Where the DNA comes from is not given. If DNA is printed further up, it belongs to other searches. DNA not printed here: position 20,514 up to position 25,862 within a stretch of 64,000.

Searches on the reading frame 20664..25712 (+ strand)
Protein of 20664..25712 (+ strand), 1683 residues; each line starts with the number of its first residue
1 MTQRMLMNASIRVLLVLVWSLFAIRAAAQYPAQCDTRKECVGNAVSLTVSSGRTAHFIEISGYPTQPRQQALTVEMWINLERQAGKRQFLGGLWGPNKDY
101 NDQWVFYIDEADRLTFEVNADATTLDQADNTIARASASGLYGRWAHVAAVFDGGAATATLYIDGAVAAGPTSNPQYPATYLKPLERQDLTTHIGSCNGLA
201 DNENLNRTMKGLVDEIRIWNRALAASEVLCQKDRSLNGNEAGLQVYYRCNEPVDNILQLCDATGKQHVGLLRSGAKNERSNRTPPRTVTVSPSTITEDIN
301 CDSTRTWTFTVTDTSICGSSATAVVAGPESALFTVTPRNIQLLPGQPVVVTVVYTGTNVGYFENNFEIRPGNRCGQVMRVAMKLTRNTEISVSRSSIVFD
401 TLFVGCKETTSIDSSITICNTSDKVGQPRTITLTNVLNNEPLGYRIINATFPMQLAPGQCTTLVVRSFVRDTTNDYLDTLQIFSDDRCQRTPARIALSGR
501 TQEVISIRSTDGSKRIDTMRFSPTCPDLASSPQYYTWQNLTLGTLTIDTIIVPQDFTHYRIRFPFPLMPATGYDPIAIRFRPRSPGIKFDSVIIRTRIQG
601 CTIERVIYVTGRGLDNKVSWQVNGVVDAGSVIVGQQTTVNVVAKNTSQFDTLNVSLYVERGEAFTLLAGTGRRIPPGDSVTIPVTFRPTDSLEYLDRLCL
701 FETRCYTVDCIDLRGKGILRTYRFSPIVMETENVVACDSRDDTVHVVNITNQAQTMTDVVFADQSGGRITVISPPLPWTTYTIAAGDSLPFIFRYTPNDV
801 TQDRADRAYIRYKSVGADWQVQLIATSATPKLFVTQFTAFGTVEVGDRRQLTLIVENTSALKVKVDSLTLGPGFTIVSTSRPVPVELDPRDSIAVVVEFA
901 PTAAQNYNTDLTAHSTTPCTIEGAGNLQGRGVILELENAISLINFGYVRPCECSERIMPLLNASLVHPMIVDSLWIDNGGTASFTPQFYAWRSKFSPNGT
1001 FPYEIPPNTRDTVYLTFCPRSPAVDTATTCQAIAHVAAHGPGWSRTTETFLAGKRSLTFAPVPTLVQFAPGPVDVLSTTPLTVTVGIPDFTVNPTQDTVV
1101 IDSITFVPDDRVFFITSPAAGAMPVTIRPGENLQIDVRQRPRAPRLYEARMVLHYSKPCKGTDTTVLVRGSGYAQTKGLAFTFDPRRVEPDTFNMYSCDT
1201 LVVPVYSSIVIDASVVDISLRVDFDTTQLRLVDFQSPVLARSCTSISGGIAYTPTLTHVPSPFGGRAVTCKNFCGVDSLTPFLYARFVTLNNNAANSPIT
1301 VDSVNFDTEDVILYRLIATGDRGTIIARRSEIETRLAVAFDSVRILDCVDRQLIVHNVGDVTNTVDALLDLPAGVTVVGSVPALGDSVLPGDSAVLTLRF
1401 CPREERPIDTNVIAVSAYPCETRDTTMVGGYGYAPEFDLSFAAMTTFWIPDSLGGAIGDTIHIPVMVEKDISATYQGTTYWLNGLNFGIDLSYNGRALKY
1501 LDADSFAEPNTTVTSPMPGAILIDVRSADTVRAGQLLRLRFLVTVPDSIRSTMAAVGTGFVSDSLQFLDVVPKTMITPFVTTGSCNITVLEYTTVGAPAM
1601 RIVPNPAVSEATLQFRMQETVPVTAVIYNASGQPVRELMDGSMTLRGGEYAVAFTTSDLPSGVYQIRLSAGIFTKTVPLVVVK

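Call 42: search_protein_families(library=pfam, proteins=[window:20664-25712:+], max_evalue=0.001)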
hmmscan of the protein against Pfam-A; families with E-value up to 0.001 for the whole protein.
window:20664-25712:+ (1683 aa): 9 families
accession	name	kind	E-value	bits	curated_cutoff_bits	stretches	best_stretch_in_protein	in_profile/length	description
PF22073.2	Cep192_D4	-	6.5e-22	78.3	35.5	1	835-916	8-95/112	Cep192 domain 4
PF13385.13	Laminin_G_3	-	3.2e-20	73.2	27.6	1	67-228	15-150/151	Concanavalin A-like lectin/glucanases superfamily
PF22544.2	HYDIN_VesB_CFA65-like_Ig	-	2.9e-15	56.7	25.5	1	835-917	7-88/100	HYDIN/CFA65/VesB-like, Ig-like domain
PF15780.11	ASH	-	7.6e-14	52.1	27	2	836-911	12-86/98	Abnormal spindle-like microcephaly-assoc'd, ASPM-SPD-2-Hydin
PF24507.1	Ig_CFAP65_4th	-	3.7e-11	43.7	27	0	673-701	33-61/76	CFAP65, fourth Ig-like domain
PF22067.2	Cep192_D3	-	3.6e-09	37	27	0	330-357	43-70/99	Cep192 domain 3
PF24798.1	Ig-CFAP74_4th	-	9.2e-08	32.6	28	0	837-916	5-82/95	CFAP74 forth Ig-like domain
PF18962.6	Por_Secre_tail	-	0.00011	22.9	27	1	1603-1672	2-66/75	Secretion system C-terminal sorting domain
PF24291.1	Ig_CFAP65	-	0.00057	20.1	27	0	664-718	64-116/121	Cilia- and flagella-associated protein 65-like, Ig-like domain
